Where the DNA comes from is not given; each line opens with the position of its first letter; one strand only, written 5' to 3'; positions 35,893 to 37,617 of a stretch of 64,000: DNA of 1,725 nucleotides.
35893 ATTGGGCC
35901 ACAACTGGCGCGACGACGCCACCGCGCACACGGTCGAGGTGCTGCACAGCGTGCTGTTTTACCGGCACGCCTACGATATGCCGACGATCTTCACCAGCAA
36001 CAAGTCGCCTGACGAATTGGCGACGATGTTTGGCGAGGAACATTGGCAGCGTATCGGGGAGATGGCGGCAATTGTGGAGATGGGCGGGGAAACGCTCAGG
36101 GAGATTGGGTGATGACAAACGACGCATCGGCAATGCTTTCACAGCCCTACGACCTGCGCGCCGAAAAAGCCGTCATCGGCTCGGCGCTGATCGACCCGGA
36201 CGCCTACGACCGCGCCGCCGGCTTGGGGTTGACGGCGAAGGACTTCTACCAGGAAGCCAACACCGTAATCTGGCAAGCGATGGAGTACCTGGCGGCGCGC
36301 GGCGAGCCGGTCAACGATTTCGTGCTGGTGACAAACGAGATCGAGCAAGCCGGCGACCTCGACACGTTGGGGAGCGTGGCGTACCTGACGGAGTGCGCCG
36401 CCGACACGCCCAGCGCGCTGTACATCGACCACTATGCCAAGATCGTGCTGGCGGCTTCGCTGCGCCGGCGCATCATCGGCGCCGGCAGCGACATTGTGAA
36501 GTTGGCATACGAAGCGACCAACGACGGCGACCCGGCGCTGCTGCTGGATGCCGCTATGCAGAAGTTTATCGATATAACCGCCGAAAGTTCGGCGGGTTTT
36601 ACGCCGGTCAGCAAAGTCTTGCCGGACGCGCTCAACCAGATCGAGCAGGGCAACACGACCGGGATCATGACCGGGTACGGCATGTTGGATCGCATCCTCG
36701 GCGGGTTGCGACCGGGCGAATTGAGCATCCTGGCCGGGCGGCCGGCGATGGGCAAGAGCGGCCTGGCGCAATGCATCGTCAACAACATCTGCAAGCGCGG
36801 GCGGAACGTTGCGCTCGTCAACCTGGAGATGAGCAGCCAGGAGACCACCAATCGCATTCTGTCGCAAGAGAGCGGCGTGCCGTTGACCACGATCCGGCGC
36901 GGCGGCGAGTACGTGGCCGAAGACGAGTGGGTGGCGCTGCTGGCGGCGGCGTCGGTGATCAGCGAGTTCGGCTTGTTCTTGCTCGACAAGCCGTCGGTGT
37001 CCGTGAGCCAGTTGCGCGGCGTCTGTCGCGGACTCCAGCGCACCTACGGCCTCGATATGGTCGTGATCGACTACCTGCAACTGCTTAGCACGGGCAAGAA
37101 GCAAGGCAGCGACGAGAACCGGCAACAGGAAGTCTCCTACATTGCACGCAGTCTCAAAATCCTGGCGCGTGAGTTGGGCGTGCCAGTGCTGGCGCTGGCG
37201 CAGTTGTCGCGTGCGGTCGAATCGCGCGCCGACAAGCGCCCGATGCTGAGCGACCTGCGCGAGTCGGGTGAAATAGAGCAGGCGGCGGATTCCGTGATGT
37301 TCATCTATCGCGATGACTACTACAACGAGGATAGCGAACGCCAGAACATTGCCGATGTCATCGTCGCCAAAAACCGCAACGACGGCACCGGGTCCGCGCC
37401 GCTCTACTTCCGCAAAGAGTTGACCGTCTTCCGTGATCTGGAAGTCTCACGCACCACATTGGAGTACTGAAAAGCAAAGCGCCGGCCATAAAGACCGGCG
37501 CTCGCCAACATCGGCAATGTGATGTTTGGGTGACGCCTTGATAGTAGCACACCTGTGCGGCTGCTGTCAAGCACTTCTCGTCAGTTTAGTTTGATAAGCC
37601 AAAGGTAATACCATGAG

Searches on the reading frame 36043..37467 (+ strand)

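Call 67: search_protein_families(library=phrogs, proteins=[window:36043-37467:+], max_evalue=0.00001)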
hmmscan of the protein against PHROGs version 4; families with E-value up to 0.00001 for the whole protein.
window:36043-37467:+ (475 aa): 7 families
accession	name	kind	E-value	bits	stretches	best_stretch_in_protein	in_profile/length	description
phrog_19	-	DNA, RNA and nucleotide metabolism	3.2e-108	364.2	1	27-467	150-582/621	DnaB-like replicative helicase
phrog_243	-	DNA, RNA and nucleotide metabolism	1.5e-42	146.5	1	201-467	13-269/273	DnaB-like replicative helicase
phrog_11530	-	unknown function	1.8e-41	143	1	310-457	5-149/184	-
phrog_239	-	DNA, RNA and nucleotide metabolism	1.7e-35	124.2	1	162-466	290-599/801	DNA primase/helicase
phrog_19347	-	unknown function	8.6e-11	43.1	0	405-430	1-26/79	-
phrog_5482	-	unknown function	3.5e-10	40.2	1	194-459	16-292/341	-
phrog_23150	-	unknown function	8.1e-07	29.8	1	41-245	12-214/217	-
